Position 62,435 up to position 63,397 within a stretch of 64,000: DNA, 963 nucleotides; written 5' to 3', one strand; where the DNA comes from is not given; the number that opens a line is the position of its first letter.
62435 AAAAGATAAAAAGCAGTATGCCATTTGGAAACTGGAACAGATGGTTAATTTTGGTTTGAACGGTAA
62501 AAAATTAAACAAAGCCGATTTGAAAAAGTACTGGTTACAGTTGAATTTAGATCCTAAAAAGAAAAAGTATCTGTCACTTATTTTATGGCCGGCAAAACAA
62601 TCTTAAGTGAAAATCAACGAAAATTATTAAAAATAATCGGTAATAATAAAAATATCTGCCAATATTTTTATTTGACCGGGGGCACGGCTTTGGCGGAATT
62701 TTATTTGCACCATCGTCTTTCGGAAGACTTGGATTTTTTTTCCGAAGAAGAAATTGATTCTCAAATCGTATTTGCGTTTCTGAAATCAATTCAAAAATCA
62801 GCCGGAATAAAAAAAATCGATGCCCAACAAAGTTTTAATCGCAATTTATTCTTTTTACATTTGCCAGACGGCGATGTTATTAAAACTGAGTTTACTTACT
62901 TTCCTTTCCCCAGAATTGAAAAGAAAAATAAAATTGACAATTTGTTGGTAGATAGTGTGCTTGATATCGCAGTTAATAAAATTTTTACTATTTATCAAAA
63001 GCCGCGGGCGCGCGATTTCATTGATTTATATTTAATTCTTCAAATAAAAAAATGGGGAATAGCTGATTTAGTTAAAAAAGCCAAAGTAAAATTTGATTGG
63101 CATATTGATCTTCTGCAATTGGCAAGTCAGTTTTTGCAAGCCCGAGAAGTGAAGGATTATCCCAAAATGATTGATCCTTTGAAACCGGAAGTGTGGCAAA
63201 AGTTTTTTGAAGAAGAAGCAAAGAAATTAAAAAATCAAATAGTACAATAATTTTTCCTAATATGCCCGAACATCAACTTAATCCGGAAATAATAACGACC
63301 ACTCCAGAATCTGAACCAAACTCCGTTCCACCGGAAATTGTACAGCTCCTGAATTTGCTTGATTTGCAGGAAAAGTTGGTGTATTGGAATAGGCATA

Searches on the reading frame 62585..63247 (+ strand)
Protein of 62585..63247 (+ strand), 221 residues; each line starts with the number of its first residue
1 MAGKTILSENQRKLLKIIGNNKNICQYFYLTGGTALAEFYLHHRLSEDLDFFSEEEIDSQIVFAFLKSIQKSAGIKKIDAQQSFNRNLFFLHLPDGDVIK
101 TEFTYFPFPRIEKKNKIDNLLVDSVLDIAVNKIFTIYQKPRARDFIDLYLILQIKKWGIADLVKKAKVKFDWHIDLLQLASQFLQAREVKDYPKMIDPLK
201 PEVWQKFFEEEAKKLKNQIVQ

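Call 56: find_encoding_contigs(protein=window:62585-63247:+, flank=10000, max_places=2)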
Protein window:62585-63247:+ (221 aa): 24 contigs read that carry it; 2 places shown.
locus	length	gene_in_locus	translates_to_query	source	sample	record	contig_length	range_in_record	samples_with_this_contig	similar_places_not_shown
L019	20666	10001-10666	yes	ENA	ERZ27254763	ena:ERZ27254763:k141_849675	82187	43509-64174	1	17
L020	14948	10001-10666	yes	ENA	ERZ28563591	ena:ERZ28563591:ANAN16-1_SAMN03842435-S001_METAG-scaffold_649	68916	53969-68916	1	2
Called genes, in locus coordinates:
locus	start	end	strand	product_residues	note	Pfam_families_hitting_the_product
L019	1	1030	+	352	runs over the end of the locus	PF02912:Phe_tRNA-synt_N, PF01409:tRNA-synt_2d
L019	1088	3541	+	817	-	PF01588:tRNA_bind, PF03483:B3_4, PF03484:B5, PF17759:tRNA_synthFbeta, PF03147:FDX-ACB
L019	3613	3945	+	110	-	-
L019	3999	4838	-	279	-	PF23951:DUF7282, PF13473:Cupredoxin_1, PF00116:COX2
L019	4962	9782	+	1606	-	PF02811:PHP, PF07733:DNA_pol3_alpha, PF17657:DNA_pol3_finger, PF14890:Intein_splicing, PF14528:LAGLIDADG_3, PF14579:HHH_6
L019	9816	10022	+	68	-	-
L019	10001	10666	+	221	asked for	PF08843:AbiEii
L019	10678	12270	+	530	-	-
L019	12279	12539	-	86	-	PF05015:HigB-like_toxin (weak)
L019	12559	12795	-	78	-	-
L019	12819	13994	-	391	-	PF00814:TsaD, PF22521:HypF_C_2 (faint)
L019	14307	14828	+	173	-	PF00466:Ribosomal_L10, PF27436:RL10_C (weak)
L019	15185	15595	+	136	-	PF16320:Ribosomal_L12_N, PF00542:Ribosomal_L12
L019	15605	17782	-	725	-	-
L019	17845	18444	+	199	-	-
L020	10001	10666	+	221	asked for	PF08843:AbiEii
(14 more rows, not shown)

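Call 58: search_protein_families(library=pfam, proteins=[window:62585-63247:+], max_evalue=0.01)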
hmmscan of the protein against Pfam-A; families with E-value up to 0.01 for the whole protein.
window:62585-63247:+ (221 aa): 1 family
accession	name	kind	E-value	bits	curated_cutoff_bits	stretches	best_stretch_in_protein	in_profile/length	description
PF08843.17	AbiEii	-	1.3e-17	65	22.5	1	26-207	13-219/238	Nucleotidyl transferase AbiEii toxin, Type IV TA system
